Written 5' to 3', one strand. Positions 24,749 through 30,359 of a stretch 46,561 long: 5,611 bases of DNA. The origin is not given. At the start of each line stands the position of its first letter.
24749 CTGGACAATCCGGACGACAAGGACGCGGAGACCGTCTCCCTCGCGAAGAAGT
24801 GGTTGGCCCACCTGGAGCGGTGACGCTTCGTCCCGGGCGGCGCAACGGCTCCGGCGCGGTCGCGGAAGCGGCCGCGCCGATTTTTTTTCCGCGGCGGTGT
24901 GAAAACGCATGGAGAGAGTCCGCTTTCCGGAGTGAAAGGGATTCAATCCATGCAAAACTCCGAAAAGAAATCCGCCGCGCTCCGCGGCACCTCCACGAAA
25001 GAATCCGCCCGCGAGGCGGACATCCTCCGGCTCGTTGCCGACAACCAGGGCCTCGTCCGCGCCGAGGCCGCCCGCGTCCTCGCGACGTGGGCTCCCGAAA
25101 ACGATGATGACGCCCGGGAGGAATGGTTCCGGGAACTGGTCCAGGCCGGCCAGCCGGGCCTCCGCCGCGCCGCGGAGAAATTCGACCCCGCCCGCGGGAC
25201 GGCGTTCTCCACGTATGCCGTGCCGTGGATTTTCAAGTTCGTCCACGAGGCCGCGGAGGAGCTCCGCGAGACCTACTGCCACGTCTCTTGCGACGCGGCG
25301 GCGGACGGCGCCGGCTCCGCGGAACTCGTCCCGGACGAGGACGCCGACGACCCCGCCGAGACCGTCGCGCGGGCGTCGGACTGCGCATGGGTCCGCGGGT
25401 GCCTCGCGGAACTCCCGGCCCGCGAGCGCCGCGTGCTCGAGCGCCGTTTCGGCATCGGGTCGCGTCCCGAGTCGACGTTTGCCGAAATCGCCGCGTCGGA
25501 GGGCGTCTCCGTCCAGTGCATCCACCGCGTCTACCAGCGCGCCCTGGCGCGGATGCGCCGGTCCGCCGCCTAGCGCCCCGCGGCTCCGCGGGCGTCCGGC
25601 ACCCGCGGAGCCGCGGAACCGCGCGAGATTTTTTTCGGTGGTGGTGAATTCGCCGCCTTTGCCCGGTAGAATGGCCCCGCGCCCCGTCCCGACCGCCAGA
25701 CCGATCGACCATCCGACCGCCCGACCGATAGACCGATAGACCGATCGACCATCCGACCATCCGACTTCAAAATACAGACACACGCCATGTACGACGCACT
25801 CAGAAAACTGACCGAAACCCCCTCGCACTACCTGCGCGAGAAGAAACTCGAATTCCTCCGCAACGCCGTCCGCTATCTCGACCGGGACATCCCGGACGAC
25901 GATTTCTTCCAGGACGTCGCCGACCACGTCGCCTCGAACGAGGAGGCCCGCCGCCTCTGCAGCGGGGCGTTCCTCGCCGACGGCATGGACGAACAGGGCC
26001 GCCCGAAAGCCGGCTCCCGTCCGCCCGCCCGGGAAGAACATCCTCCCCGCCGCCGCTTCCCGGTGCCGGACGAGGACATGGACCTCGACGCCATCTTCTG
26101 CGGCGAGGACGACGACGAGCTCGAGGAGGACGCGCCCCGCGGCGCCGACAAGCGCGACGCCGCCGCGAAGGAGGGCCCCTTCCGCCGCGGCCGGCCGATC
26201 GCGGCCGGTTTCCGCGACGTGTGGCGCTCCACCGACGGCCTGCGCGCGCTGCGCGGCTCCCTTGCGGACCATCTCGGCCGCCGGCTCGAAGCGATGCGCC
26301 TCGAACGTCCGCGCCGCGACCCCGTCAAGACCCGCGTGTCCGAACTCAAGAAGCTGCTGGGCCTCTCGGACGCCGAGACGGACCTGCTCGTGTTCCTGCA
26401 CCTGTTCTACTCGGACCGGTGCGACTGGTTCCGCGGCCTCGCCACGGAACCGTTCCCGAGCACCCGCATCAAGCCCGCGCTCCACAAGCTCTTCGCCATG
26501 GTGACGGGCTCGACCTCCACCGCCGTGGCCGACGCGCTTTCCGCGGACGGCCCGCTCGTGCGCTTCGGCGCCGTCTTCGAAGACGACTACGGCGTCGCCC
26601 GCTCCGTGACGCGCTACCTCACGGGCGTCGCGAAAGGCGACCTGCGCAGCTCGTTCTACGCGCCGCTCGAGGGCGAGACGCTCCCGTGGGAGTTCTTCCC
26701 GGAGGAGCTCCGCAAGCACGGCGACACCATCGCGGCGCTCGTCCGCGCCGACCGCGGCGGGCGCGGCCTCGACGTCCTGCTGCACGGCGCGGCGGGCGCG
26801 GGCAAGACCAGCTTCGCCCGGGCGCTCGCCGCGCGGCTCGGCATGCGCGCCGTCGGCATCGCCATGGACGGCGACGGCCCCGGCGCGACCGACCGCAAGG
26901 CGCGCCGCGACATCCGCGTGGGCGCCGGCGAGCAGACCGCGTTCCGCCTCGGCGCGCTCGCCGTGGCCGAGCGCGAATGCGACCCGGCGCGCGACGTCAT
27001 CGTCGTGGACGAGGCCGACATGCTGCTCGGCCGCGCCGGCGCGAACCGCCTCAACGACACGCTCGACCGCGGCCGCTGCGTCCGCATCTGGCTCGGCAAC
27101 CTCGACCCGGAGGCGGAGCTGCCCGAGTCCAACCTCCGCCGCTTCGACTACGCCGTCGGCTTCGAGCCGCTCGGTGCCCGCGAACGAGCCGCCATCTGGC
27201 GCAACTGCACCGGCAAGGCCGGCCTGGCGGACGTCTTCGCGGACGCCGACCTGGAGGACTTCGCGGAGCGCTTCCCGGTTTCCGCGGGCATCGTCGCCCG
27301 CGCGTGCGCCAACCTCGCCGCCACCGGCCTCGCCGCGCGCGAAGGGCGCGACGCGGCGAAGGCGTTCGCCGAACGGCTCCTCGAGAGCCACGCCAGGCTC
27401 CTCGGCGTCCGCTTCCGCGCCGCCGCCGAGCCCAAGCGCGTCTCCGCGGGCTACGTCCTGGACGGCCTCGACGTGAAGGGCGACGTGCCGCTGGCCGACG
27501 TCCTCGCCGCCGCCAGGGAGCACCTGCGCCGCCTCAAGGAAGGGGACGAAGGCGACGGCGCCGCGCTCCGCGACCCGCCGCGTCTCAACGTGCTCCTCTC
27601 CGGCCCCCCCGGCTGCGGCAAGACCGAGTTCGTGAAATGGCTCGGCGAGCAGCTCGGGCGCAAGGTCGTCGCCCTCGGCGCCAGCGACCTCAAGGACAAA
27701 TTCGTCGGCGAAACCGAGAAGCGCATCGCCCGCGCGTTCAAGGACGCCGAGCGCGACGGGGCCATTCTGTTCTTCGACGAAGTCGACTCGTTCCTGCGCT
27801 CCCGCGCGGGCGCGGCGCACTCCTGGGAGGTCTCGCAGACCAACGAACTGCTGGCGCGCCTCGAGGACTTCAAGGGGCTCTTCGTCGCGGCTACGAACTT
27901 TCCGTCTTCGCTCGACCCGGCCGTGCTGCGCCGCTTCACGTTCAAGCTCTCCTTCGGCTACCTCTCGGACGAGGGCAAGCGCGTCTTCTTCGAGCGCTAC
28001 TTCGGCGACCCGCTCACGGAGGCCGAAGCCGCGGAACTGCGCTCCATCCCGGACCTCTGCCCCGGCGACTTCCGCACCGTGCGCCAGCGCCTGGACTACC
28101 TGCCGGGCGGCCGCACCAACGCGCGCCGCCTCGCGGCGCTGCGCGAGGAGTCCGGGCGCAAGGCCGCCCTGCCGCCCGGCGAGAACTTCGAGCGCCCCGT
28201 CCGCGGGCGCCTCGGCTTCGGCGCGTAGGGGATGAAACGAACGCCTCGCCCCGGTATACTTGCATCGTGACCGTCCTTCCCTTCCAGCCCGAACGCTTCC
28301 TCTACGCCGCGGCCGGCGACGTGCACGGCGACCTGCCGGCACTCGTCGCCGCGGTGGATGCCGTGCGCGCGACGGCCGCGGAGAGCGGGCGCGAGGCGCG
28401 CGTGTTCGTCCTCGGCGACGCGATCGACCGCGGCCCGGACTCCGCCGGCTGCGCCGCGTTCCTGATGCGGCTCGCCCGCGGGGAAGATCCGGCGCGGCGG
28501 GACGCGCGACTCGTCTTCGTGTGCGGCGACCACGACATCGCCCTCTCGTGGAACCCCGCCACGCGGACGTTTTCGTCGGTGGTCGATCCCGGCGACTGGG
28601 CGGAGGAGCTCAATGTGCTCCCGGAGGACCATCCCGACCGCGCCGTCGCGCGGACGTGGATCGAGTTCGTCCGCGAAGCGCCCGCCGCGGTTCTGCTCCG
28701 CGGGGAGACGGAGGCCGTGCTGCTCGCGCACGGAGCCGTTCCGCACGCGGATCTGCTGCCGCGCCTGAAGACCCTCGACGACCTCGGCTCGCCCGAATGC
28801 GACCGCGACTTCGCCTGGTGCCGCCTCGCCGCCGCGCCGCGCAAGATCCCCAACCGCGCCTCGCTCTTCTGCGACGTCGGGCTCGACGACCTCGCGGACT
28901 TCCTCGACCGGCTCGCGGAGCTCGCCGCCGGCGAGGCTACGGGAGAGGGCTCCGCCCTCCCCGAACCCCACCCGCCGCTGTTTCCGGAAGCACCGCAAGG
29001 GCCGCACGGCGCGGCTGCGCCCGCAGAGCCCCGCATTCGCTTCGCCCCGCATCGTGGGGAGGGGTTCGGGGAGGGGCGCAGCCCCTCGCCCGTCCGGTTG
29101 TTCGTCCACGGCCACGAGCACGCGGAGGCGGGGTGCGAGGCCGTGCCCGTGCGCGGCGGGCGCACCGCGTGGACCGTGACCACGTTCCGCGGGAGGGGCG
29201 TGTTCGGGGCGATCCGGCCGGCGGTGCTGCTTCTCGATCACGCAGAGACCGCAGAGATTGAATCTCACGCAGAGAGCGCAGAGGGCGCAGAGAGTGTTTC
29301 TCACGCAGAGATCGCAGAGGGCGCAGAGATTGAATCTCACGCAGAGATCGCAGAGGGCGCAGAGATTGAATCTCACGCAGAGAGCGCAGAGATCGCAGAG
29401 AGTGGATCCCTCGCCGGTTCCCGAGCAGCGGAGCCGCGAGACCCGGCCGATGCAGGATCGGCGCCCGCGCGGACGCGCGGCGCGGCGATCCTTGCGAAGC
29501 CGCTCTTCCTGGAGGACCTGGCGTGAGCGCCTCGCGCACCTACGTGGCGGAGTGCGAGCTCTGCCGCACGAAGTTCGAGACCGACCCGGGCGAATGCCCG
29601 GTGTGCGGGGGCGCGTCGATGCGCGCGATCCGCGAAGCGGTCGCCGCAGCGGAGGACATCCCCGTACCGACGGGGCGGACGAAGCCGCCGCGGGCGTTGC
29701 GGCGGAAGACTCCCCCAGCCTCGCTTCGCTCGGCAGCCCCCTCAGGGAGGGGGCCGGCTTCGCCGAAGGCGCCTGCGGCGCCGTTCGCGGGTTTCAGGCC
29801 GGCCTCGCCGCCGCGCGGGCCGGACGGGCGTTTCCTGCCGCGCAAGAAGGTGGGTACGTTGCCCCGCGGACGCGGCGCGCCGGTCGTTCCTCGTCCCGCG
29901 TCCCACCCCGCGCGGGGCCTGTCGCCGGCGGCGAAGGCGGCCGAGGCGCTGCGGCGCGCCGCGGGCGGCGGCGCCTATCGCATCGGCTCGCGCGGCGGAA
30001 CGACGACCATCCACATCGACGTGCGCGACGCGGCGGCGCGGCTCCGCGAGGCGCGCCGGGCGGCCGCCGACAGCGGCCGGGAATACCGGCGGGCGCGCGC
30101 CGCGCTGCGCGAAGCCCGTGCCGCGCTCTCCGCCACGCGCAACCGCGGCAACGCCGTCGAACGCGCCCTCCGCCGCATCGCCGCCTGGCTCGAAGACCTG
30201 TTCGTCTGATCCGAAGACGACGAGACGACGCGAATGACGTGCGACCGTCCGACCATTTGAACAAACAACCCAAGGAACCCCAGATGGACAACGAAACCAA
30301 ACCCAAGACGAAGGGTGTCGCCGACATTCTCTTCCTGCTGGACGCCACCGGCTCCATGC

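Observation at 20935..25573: Two sigma factors, a non-RD Ser/Thr kinase and a Sel1-repeat protein form a module immediately upstream of the triad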

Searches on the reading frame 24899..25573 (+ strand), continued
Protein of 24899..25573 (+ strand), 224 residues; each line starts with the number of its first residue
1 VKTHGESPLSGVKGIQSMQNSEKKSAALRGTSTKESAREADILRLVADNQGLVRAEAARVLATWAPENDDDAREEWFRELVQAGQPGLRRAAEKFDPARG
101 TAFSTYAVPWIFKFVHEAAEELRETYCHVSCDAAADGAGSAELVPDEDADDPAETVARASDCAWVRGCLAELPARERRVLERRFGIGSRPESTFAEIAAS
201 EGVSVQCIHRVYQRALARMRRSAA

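Call 105: find_encoding_contigs(protein=P0166, flank=10000, max_places=4)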
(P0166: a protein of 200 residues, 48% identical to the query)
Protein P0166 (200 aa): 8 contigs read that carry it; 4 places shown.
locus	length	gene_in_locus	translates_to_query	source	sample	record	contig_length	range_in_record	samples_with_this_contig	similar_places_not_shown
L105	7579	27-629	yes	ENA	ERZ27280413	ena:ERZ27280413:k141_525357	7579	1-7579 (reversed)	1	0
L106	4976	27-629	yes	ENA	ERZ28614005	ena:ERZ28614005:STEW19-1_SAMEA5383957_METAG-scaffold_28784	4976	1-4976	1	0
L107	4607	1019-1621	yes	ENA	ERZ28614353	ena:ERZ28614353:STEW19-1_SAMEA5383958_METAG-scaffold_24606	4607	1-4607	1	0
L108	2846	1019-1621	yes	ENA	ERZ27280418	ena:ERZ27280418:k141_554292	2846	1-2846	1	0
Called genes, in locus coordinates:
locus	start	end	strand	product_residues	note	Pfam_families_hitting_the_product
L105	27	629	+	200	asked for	PF04542:Sigma70_r2, PF04545:Sigma70_r4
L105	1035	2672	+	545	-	PF25045:vWA_Ro60 (weak)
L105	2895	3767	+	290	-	PF12146:Hydrolase_4 (weak)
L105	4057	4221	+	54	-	-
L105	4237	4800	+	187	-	PF01396:Zn_ribbon_Top1 (weak), PF06839:Zn_ribbon_GRF (weak), PF23549:Zn_ribbon_GRF_2 (faint)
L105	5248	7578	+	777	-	?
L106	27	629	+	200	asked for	PF04542:Sigma70_r2, PF04545:Sigma70_r4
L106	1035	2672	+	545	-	PF25045:vWA_Ro60 (weak)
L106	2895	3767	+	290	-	PF12146:Hydrolase_4 (weak)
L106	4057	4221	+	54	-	-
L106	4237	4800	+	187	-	PF01396:Zn_ribbon_Top1 (weak), PF06839:Zn_ribbon_GRF (weak), PF23549:Zn_ribbon_GRF_2 (faint)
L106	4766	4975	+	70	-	?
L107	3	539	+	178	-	?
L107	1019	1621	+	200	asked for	PF04542:Sigma70_r2, PF04545:Sigma70_r4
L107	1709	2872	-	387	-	-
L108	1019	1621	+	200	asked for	PF04542:Sigma70_r2, PF04545:Sigma70_r4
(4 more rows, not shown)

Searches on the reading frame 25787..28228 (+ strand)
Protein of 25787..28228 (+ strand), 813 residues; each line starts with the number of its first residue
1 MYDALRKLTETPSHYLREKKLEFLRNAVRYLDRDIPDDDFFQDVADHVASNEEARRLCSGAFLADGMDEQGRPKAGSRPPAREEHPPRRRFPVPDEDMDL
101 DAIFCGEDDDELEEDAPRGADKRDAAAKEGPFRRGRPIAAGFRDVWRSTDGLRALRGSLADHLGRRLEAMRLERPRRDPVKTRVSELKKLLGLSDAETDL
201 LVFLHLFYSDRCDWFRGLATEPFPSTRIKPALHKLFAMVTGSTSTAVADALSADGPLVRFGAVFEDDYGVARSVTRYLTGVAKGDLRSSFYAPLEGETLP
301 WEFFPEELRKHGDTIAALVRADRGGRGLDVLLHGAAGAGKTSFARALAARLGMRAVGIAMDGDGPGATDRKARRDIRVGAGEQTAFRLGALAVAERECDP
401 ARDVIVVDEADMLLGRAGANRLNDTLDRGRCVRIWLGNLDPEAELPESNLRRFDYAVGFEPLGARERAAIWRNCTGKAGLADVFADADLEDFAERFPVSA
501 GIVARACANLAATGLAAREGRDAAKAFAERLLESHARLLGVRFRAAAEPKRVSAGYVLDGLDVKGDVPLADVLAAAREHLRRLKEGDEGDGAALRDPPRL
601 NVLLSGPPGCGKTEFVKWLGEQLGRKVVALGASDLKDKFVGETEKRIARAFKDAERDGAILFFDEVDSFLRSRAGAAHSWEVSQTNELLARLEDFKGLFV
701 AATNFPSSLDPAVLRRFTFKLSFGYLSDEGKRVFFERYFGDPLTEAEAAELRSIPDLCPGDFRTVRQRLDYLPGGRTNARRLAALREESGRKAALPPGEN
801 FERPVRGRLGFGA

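Call 7: search_protein_families(library=pfam, proteins=[window:25787-28228:+], max_evalue=0.01)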
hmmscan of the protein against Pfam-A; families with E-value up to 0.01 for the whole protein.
window:25787-28228:+ (813 aa): 30 families (the best 25 are shown)
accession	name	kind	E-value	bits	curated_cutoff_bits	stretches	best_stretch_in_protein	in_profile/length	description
PF00004.35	AAA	-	9.8e-36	123.5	21.2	2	602-724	1-130/131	ATPase family associated with various cellular activities (AAA)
PF07728.20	AAA_5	-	3.6e-14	53.4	22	2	601-676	1-85/139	AAA domain (dynein-related subfamily)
PF13401.12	AAA_22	-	6.4e-12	46.4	27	1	331-427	9-109/130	AAA domain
PF13191.12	AAA_16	-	8.8e-10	39.8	32.6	1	313-355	10-52/167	AAA ATPase domain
PF02367.23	TsaE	-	3.2e-08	34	26.6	1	306-354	5-48/128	Threonylcarbamoyl adenosine biosynthesis protein TsaE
PF13671.12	AAA_33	-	5.2e-08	33.7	27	0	330-356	2-26/143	AAA domain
PF13521.12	AAA_28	-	3.2e-07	31.2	27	0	330-356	2-28/164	AAA domain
PF13238.12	AAA_18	-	7.9e-07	30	29.4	0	330-361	1-34/128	AAA domain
PF13604.12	AAA_30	-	2.5e-06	27.8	27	1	330-424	21-110/191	AAA domain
PF05729.18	NACHT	-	1.8e-05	25.1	26.7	0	330-351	3-24/167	NACHT domain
PF05496.18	RuvB_N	-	4e-05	23.9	27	0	593-666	27-93/159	Holliday junction DNA helicase RuvB P-loop domain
PF06414.18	Zeta_toxin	-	5.3e-05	23.2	22.3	0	602-639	19-58/199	Zeta toxin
PF00910.28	RNA_helicase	-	5.4e-05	24.1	21.5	0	602-627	1-26/105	RNA helicase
PF01443.25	Viral_helicase1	-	0.00013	22.3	21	0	604-666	3-68/228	Viral superfamily 1 RNA helicase core domain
PF12774.13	AAA_6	-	0.00017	21.1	25.2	1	604-665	37-92/327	Hydrolytic ATP binding site of dynein motor region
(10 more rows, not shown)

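Call 11: search_protein_families(library=ncbifam, proteins=[window:25787-28228:+], max_evalue=0.01)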
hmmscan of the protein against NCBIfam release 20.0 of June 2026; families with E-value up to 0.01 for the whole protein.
window:25787-28228:+ (813 aa): 44 families (the best 25 are shown)
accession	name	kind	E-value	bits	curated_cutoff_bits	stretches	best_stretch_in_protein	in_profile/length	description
NF042959.1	IteA_antiphage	equivalog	4.2e-23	82.1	510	1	601-741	127-270/367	anti-phage ATPase IteA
NF003069.1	PRK03992.1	subfamily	2.9e-18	66.2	500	1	597-716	164-290/379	proteasome-activating nucleotidase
TIGR01243.1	CDC48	subfamily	2.1e-17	62.7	802.65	1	597-716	211-334/733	CDC48 family AAA ATPase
TIGR01242.2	TIGR01242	subfamily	8.1e-17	61.2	500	1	597-717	147-274/362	proteasome-activating nucleotidase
TIGR03689.1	pup_AAA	equivalog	1.1e-15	57.4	504.75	1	597-724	215-363/512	proteasome ATPase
NF041006.2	cell_div_CdvC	equivalog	2.1e-15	56.5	650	1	601-741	136-287/370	cell division protein CdvC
NF047747.1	PrtsmActNtasePan2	equivalog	3.1e-14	53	700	1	596-719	183-313/397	proteasome-activating nucleotidase Pan2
NF047748.1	PrtsmActNtasePan1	equivalog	7.2e-14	51.6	750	1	597-719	181-310/405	proteasome-activating nucleotidase Pan1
TIGR01241.2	FtsH_fam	equivalog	1.3e-13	50.6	600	1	602-716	198-320/598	ATP-dependent zinc metalloprotease FtsH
NF003229.0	PRK04195.1-5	equivalog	8.5e-13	47.8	280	2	600-669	45-115/413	replication factor C large subunit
NF008004.0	PRK10733.1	equivalog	1e-11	43.6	1008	1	601-719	187-313/644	ATP-dependent zinc metalloprotease FtsH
TIGR03922.1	T7SS_EccA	equivalog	1e-08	34.3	466.65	1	602-697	315-415/557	type VII secretion AAA-ATPase EccA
NF003228.0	PRK04195.1-4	equivalog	1e-07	31.2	456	1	330-416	40-113/502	replication factor C large subunit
NF003230.0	PRK04195.1-6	equivalog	1.9e-06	26.9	441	1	601-667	41-107/494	replication factor C large subunit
TIGR00150.1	T6A_YjeE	equivalog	2.1e-06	27.6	60.1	1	330-354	25-49/135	tRNA (adenosine(37)-N6)-threonylcarbamoyltransferase complex ATPase subunit type 1 TsaE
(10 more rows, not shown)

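Call 12: search_protein_families(library=padloc, proteins=[window:25787-28228:+], max_evalue=0.01)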
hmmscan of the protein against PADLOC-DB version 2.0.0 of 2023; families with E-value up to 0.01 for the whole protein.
window:25787-28228:+ (813 aa): 11 families
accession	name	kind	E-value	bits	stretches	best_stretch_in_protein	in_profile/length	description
PDLC04232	IetA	-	4.9e-26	89.9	2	598-739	115-259/330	-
PDLC02196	IetA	-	6.9e-26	89.5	1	600-739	123-265/374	-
PDLC02195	IetA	-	8.2e-22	76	1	598-736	136-277/395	-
PDLC04231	IetA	-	1.1e-19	69.3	1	596-724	114-245/262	-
PDLC04140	mad8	-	1.1e-10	39.6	0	330-355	30-57/314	mads_8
PDLC00914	TRIP13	-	1.1e-10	39.5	1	602-740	74-232/302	TRIP13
PDLC00915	TRIP13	-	3.4e-09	34.5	1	602-717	66-202/302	TRIP13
PDLC04606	PDC-M37B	-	5.4e-05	20.5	0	596-624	171-199/390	-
PDLC03838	DolB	-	0.00034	18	0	602-668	169-240/375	-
PDLC01515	Csx3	-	0.001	16.7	0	596-627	3-34/183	"CAS-I,CAS-III; associated"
PDLC04605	PDC-M37B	-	0.003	14.7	0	601-626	306-331/518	-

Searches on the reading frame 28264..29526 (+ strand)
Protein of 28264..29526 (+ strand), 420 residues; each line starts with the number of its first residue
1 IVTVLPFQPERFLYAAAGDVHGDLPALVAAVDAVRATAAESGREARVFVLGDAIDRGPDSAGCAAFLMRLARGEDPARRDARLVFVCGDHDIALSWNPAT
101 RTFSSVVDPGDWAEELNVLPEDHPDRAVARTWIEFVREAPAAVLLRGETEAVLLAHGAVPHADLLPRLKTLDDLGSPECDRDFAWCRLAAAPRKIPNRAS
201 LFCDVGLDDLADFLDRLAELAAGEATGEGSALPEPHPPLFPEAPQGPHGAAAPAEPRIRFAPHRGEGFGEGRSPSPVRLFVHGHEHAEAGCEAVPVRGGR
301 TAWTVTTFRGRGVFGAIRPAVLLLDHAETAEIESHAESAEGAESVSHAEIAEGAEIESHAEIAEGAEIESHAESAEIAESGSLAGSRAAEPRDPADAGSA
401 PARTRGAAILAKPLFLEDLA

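Call 9: search_protein_families(library=pfam, proteins=[window:28264-29526:+], max_evalue=0.001)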
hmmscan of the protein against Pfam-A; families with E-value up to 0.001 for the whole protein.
window:28264-29526:+ (420 aa): 1 family
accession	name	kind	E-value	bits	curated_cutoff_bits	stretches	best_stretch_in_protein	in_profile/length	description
PF00149.33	Metallophos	-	2e-08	35.3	21.5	1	15-176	4-125/191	Calcineurin-like phosphoesterase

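Call 11: search_protein_families(library=ncbifam, proteins=[window:28264-29526:+], max_evalue=0.01)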
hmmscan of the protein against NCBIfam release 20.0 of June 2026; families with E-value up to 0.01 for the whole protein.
window:28264-29526:+ (420 aa): 2 families
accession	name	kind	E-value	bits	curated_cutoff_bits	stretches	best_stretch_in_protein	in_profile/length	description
NF001204.0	PRK00166.1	equivalog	0.0035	16.7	176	1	16-94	5-70/276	symmetrical bis(5'-nucleosyl)-tetraphosphatase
NF008516.0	PRK11439.1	equivalog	0.0074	16.3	326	0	17-68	22-69/218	protein-serine/threonine phosphatase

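Call 12: search_protein_families(library=padloc, proteins=[window:28264-29526:+], max_evalue=0.01)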
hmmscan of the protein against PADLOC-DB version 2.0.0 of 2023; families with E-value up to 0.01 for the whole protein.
window:28264-29526:+ (420 aa): 0 families

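Call 59: search_protein_families(library=phrogs, proteins=[window:28264-29526:+], max_evalue=0.001)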
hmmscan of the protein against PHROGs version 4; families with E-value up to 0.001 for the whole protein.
window:28264-29526:+ (420 aa): 1 family
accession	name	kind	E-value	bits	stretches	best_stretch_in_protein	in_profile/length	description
phrog_246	-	other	4.9e-09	36.7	1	16-168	180-315/417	NinI-like serine-threonine phosphatase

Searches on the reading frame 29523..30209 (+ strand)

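Call 9: search_protein_families(library=pfam, proteins=[window:29523-30209:+], max_evalue=0.001)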
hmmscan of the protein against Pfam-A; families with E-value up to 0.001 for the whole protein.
window:29523-30209:+ (228 aa): 1 family
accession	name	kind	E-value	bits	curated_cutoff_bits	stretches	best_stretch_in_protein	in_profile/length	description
PF23455.1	DUF7129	-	0.00092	19.4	30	0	10-36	13-40/45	Domain of unknown function (DUF7129)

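Call 11: search_protein_families(library=ncbifam, proteins=[window:29523-30209:+], max_evalue=0.01)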
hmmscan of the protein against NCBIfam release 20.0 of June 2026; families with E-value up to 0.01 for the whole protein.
window:29523-30209:+ (228 aa): 0 families

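Call 12: search_protein_families(library=padloc, proteins=[window:29523-30209:+], max_evalue=0.01)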
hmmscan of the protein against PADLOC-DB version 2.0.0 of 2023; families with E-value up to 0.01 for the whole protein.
window:29523-30209:+ (228 aa): 0 families

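Call 59: search_protein_families(library=phrogs, proteins=[window:29523-30209:+], max_evalue=0.001)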
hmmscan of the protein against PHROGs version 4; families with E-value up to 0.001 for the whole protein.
window:29523-30209:+ (228 aa): 0 families
